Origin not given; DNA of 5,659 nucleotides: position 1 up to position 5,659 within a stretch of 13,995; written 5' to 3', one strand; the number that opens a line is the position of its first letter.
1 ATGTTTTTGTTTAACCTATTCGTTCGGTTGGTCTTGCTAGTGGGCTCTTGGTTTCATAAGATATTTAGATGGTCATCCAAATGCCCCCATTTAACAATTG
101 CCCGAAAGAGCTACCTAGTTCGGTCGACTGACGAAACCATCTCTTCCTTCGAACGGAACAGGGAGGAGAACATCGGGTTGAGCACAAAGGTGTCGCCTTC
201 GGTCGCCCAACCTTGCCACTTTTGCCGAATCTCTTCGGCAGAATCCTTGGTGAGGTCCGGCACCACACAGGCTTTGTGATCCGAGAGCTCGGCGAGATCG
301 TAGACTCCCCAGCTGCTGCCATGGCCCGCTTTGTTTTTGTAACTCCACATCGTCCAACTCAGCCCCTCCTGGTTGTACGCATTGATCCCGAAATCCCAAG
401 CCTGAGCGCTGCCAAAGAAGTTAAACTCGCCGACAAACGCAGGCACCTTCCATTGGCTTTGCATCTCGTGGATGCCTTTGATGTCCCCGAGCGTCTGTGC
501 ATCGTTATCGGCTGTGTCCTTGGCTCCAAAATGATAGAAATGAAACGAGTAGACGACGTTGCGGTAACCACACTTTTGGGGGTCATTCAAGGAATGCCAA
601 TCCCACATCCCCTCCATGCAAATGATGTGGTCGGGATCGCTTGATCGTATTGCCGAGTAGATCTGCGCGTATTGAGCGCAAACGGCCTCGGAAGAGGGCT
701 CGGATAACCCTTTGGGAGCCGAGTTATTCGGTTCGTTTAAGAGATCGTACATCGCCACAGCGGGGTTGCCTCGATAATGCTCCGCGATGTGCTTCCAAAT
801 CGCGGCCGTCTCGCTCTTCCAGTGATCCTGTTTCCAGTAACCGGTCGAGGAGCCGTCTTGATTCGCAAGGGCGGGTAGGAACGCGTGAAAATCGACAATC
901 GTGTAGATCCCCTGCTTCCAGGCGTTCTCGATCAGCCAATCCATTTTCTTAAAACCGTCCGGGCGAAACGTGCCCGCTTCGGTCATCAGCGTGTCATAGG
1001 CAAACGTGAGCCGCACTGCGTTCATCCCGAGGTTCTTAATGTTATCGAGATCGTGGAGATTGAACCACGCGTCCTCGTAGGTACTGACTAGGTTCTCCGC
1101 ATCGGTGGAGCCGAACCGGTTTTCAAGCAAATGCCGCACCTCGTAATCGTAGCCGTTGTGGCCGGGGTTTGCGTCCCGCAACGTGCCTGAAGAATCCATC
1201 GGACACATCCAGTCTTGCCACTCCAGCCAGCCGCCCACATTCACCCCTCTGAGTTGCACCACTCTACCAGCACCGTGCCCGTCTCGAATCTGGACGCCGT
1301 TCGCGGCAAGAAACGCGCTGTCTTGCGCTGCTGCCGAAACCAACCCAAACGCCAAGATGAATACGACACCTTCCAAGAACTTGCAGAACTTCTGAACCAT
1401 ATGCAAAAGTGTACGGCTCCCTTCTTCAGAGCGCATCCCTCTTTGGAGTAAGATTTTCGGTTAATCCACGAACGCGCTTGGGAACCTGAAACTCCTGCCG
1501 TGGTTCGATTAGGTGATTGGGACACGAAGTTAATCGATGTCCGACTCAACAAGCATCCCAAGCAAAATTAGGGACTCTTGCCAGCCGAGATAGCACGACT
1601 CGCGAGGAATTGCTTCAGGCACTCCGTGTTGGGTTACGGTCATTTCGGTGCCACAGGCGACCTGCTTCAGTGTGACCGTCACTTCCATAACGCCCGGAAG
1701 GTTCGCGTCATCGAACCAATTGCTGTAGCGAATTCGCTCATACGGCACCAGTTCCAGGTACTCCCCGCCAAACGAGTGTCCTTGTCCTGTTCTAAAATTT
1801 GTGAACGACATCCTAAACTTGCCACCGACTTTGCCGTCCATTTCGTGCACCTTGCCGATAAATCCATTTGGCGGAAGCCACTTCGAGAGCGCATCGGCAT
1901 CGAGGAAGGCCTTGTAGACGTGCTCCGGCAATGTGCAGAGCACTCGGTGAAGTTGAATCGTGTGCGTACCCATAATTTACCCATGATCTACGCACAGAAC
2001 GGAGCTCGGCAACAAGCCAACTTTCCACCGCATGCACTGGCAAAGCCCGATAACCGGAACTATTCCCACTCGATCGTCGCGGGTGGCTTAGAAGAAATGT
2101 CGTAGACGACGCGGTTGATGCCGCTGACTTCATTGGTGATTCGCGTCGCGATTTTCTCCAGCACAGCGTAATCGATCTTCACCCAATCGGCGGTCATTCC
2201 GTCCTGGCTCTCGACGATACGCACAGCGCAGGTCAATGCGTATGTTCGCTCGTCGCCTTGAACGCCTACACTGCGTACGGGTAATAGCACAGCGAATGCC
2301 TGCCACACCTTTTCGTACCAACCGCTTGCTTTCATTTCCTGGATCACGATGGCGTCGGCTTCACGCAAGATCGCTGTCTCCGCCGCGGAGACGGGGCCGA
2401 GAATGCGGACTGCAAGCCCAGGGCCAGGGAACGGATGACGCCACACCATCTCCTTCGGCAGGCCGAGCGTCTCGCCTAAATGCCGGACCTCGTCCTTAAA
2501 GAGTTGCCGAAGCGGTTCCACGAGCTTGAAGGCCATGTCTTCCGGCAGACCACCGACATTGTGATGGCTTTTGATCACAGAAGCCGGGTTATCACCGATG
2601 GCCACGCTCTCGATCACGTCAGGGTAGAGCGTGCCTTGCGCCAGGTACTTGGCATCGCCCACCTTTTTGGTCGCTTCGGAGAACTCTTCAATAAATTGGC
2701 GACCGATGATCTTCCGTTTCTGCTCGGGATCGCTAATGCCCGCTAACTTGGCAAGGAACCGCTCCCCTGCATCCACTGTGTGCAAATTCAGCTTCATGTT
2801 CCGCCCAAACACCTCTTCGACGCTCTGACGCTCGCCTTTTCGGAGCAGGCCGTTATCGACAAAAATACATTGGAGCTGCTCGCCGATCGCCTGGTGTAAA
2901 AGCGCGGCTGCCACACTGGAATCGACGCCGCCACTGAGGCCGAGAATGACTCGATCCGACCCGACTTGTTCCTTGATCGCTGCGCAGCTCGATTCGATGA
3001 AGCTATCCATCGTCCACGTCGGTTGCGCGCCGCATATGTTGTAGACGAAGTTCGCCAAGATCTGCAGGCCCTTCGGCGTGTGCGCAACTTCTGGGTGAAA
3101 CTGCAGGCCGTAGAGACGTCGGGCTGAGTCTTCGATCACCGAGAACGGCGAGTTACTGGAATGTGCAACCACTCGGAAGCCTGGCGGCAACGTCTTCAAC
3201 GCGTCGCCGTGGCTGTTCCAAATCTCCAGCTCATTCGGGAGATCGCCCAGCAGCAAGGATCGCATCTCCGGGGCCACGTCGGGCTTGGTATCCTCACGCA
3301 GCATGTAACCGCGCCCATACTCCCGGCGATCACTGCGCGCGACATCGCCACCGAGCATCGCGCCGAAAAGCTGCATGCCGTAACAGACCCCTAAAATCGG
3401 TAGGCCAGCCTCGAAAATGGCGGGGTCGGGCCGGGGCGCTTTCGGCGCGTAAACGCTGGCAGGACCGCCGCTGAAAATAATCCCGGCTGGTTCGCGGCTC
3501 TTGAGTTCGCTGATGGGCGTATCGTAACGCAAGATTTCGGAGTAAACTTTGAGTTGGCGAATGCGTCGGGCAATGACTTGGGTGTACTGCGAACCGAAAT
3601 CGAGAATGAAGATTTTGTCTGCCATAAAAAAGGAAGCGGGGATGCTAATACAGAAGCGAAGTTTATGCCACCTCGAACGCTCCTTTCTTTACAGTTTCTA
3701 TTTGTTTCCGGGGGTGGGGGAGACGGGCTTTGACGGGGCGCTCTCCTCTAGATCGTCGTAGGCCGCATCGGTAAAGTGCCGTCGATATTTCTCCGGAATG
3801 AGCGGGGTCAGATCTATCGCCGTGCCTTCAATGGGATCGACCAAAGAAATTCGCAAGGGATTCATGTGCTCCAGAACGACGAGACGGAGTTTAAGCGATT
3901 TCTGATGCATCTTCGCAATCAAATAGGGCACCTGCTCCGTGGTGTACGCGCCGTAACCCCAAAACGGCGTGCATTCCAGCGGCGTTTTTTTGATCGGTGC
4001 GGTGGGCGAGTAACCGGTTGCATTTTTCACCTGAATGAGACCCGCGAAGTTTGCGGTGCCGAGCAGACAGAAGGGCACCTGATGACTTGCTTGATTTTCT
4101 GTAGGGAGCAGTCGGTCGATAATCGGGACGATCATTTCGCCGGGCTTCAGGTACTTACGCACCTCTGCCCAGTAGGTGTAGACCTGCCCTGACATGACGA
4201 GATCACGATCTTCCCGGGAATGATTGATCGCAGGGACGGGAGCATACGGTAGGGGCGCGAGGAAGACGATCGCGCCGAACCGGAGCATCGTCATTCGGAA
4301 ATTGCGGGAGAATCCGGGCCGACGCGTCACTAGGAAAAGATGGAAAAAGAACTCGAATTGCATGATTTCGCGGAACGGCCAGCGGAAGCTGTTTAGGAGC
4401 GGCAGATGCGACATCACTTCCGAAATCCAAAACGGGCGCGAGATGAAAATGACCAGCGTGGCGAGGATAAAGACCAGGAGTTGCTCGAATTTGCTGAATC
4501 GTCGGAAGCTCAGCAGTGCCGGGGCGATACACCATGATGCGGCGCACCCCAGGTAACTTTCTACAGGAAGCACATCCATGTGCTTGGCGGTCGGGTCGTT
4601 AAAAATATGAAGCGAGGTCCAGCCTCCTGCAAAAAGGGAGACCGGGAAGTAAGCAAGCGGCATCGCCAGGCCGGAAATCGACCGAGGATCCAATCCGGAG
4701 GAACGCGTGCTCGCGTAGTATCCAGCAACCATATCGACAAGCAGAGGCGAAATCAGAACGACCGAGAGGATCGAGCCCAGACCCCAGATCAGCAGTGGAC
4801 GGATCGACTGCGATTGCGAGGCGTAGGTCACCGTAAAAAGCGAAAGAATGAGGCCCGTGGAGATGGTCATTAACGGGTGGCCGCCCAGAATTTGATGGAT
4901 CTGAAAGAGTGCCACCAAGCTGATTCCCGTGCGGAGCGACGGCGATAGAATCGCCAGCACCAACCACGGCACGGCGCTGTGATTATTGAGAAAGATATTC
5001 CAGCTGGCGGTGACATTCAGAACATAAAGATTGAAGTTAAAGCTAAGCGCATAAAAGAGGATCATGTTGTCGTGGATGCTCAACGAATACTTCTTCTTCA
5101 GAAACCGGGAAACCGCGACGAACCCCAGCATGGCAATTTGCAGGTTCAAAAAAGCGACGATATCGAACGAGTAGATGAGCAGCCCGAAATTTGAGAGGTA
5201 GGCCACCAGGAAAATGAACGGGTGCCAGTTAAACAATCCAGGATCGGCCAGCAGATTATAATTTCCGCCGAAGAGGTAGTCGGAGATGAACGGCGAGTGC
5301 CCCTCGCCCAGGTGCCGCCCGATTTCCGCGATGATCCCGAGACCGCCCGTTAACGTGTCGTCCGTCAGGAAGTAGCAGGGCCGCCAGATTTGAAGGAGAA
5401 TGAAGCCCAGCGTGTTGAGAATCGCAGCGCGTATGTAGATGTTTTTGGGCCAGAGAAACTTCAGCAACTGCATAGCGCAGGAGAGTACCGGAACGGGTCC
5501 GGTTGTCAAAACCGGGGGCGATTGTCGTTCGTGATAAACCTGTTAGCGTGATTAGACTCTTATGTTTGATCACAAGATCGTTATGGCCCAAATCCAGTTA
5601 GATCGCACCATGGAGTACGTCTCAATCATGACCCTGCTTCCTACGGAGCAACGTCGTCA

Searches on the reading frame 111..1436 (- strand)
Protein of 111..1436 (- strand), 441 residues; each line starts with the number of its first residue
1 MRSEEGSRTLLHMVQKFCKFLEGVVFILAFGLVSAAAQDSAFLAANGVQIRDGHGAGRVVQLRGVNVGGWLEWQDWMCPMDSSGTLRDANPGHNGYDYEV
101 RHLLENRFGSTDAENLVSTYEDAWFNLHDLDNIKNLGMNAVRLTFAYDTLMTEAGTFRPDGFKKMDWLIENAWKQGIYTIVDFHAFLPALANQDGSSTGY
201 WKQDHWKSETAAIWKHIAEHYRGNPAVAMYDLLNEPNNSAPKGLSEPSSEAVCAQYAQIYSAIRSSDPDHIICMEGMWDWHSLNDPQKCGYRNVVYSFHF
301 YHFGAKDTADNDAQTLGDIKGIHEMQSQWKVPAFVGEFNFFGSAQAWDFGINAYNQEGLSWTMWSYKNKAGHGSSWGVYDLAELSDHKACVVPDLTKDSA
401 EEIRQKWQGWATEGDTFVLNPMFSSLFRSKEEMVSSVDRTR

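Call 7: search_protein_families(library=pfam, proteins=[window:111-1436:-], max_evalue=0.01)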
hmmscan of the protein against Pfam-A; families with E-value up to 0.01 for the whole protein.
window:111-1436:- (441 aa): 2 families
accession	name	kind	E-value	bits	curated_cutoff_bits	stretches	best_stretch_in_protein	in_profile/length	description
PF00150.24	Cellulase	-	1.5e-30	107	23.5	1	129-369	26-271/272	Cellulase (glycosyl hydrolase family 5)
PF02449.21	Glyco_hydro_42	-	0.00061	19.7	21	1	204-323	106-228/376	Beta-galactosidase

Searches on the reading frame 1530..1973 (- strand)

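Call 7: search_protein_families(library=pfam, proteins=[window:1530-1973:-], max_evalue=0.01)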
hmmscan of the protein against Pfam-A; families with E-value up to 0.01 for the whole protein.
window:1530-1973:- (147 aa): 1 family
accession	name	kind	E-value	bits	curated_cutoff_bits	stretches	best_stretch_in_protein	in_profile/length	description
PF08327.17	AHSA1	-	3.8e-29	101.9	22.1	1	16-138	4-120/125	Activator of Hsp90 ATPase homolog 1-like protein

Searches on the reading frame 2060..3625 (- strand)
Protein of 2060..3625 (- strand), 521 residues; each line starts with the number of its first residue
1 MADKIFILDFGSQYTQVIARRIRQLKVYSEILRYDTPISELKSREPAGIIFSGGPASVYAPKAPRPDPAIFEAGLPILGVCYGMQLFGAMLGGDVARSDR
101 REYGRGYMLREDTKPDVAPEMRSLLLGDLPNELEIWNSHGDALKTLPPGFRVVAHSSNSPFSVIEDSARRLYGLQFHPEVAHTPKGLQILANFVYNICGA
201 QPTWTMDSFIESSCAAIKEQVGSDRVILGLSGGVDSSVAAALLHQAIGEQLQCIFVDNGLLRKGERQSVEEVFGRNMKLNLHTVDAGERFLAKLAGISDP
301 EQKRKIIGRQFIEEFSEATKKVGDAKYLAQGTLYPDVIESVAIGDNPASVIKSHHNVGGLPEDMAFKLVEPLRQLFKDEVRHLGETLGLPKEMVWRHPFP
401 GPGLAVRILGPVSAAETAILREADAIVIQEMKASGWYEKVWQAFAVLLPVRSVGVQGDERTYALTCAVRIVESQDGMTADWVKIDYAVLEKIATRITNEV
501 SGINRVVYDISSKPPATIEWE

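Call 7: search_protein_families(library=pfam, proteins=[window:2060-3625:-], max_evalue=0.01)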
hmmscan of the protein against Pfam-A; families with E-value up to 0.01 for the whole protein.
window:2060-3625:- (521 aa): 6 families
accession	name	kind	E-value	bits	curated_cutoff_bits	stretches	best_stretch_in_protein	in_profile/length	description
PF00958.27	GMP_synt_C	-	2.2e-44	149.8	27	1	429-520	1-92/92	GMP synthase C terminal domain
PF00117.34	GATase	-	6.7e-43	147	22.8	1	7-196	2-189/190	Glutamine amidotransferase class-I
PF07722.19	Peptidase_C26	-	5.7e-11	43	20.5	1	70-179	101-219/219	Peptidase C26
PF02540.23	NAD_synthase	-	1.4e-10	41.2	21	1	217-253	9-49/242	NAD synthase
PF03054.22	tRNA_Me_trans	-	8.2e-06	26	20.6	1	225-258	2-34/202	tRNA methyl transferase HUP domain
PF06508.19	QueC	-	0.0002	21.4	22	0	226-286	2-60/210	Queuosine biosynthesis protein QueC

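Call 15: find_related_loci(query=window:2060-3622:-, collection=genome_contigs, flank=10000)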
Query window:2060-3622:- (520 aa) in genome_contigs; peptide patterns used: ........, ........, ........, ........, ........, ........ (x = any residue, [..] = any of these).
240 stretches matched a pattern; 209 encode a relative of the query (tblastn E <= 1e-3); the best 80 are kept; 80 distinct loci.
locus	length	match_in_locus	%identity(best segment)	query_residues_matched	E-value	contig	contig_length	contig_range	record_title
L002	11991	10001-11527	74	3-520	0e+0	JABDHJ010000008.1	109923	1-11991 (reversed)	MAG: Verrucomicrobia bacterium isolate BWOrgControl_Nextera80_MAG4 3300021044.a:Ga0206872_10008, whole genome shotgun se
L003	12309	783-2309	74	3-520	0e+0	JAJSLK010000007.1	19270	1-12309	MAG: Candidatus Methylacidiphilales bacterium isolate SRB-18 k141_3794312, whole genome shotgun sequence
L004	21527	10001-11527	73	3-520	0e+0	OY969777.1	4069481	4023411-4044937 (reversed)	MAG: uncultured Verrucomicrobiae bacterium isolate MFD01689.bin.c.1 genome assembly, chromosome: 1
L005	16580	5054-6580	74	3-520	0e+0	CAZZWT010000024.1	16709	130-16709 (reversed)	MAG: uncultured Candidatus Methylacidiphilales bacterium isolate Brown_Y.bin.1 genome assembly, contig: NODE_605_length_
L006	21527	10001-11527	73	3-520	0e+0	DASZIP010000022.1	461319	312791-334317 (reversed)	MAG TPA_asm: Candidatus Methylacidiphilales bacterium isolate SMAG_U6605 k141_898629, whole genome shotgun sequence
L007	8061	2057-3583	72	3-520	0e+0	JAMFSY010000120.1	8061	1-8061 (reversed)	MAG: Candidatus Methylacidiphilales bacterium isolate NGEE_A_bin15 k127_834511, whole genome shotgun sequence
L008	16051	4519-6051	72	1-520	0e+0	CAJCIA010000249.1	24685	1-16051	Betaproteobacteria bacterium isolate BOG_genome_mining.10 genome assembly, contig: k141_10266059, whole genome shotgun s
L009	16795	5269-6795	73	3-520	0e+0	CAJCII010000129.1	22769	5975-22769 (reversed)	Bacteroidetes bacterium isolate BOG_genome_mining.178 genome assembly, contig: k141_13654935, whole genome shotgun seque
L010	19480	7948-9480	74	1-520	0e+0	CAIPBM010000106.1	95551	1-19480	MAG: uncultured Verrucomicrobia bacterium isolate I3-5_bin-000 genome assembly, contig: bin-000:106/194, whole genome sh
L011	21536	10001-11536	69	1-520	0e+0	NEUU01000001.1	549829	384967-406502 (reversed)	MAG: Verrucomicrobia bacterium Tous-C9LFEB Verrucomicrobia-Tous-C9LFEB-C1, whole genome shotgun sequence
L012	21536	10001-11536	68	1-520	0e+0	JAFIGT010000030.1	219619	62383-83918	MAG: Verrucomicrobium sp. isolate HJP_bin11 k141_145784, whole genome shotgun sequence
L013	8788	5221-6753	68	1-520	0e+0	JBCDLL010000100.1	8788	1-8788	MAG: Verrucomicrobiota bacterium isolate P01_H01_bin.84 k141_247815_length_8788_cov_80.9138, whole genome shotgun sequen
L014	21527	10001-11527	74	3-520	0e+0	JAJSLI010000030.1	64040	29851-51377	MAG: Candidatus Methylacidiphilales bacterium isolate SRB-291 k141_1657057, whole genome shotgun sequence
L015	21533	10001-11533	65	2-520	0e+0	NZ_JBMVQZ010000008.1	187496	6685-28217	Limisphaera sp. 4302-co NODE_8, whole genome shotgun sequence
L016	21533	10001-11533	64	2-520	0e+0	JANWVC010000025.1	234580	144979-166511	MAG: Limisphaera sp. isolate SKYG106 k141_782090, whole genome shotgun sequence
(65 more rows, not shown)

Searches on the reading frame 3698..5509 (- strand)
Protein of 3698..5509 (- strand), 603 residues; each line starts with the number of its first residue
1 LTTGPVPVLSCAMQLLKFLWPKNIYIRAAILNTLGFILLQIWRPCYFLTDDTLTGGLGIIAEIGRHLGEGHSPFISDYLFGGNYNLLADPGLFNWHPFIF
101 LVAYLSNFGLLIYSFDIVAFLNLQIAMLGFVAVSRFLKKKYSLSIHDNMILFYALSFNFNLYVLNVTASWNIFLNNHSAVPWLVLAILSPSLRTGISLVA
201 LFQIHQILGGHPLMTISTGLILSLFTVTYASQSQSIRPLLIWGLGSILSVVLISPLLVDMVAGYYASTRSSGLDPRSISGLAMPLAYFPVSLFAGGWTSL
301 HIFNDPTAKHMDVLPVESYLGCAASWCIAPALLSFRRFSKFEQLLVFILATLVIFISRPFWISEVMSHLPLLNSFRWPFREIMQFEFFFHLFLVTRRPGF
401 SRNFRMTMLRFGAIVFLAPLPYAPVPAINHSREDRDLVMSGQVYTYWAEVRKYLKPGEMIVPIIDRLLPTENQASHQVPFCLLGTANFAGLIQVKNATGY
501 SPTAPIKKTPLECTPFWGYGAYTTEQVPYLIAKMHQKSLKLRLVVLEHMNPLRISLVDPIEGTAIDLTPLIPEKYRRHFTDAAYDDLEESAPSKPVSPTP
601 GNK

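Call 7: search_protein_families(library=pfam, proteins=[window:3698-5509:-], max_evalue=0.01)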
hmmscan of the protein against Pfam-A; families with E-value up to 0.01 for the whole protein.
window:3698-5509:- (603 aa): 0 families

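Call 8: search_protein_families(library=padloc, proteins=[window:3698-5509:-], max_evalue=1)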
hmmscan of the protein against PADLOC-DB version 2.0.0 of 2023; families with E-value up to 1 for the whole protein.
window:3698-5509:- (603 aa): 0 families

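Call 84: search_solved_structures(query=window:3698-5509:-, max_evalue=1)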
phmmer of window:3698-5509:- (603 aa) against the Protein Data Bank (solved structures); distinct sequences matched with E-value up to 1: 1.
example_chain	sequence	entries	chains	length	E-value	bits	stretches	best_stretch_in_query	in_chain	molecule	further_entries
4rfa_A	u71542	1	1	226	0.21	13.3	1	119-176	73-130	Lmo0740 protein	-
